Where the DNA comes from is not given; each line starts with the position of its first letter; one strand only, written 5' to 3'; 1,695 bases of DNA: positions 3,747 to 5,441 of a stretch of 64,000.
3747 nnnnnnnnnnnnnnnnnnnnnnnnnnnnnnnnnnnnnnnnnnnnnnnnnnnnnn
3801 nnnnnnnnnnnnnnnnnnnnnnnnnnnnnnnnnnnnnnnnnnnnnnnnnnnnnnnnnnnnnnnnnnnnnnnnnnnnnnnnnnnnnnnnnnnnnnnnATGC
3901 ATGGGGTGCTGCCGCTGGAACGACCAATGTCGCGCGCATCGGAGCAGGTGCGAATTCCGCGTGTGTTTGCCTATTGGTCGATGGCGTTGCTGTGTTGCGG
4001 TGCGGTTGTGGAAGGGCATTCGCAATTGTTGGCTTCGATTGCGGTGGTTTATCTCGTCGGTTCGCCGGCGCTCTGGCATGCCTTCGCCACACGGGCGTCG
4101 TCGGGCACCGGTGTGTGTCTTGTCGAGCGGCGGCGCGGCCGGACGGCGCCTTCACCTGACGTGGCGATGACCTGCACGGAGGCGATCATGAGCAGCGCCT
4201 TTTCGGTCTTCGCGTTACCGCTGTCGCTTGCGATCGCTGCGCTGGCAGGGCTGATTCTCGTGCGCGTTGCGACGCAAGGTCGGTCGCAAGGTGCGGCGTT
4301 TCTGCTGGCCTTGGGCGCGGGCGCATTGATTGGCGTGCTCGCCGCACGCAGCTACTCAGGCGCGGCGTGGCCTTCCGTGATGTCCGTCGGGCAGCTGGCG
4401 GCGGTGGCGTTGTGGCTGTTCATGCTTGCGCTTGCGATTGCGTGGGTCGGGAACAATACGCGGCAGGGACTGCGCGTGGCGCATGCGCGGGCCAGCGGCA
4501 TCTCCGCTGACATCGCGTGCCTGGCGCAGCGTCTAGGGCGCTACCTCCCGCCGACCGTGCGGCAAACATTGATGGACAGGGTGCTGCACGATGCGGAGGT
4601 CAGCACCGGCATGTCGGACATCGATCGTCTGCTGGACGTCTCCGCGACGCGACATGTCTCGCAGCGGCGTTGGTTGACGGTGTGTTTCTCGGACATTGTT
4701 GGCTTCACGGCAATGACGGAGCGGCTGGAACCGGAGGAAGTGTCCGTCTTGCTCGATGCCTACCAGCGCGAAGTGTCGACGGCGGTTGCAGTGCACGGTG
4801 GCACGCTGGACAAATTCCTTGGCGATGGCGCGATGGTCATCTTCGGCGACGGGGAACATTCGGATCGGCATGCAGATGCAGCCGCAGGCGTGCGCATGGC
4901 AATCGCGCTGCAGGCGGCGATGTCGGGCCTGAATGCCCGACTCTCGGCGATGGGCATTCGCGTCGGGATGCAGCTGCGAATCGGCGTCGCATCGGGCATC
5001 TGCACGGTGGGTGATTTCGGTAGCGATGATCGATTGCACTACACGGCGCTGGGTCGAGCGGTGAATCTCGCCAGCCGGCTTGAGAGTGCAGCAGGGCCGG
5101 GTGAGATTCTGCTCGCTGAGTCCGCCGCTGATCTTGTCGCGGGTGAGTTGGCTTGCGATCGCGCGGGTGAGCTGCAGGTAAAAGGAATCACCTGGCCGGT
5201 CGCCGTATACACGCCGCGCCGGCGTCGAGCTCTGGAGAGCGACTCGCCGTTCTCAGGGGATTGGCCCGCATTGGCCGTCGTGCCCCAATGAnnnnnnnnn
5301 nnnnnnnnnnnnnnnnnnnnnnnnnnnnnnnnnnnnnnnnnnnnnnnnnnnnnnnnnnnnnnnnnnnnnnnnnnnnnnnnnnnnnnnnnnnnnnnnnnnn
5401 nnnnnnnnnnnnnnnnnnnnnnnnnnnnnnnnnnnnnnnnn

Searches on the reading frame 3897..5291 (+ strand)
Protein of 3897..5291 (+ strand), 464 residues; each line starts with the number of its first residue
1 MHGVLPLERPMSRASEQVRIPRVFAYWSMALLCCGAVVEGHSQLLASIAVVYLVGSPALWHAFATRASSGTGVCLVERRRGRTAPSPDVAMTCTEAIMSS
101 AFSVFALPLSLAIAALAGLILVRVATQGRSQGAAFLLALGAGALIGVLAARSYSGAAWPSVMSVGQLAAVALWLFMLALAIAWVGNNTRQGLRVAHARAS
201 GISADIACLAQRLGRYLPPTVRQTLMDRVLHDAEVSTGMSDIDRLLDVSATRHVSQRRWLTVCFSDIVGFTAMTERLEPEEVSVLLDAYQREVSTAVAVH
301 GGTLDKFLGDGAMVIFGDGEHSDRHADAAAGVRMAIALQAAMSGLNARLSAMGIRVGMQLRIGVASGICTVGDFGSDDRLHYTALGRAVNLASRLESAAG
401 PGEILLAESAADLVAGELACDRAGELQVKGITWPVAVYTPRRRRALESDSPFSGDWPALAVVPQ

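Call 6: search_protein_families(library=ncbifam, proteins=[window:3897-5291:+], max_evalue=1)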
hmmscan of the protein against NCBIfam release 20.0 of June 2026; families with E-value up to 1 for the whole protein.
window:3897-5291:+ (464 aa): 3 families
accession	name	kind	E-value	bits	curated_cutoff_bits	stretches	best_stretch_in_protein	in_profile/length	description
TIGR03903.1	TOMM_kin_cyc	equivalog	1.6e-10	39.5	705.75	1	255-430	283-453/1267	TOMM system kinase/cyclase fusion protein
NF058673.1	LipAdnlyCyLipJMY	equivalog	9.5e-06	24.6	800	1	241-437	277-446/449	bifunctional lipase/adenylate cyclase LipJ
NF004597.0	PRK05932.1-4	equivalog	0.094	11.2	817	1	221-298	116-191/477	RNA polymerase factor sigma-54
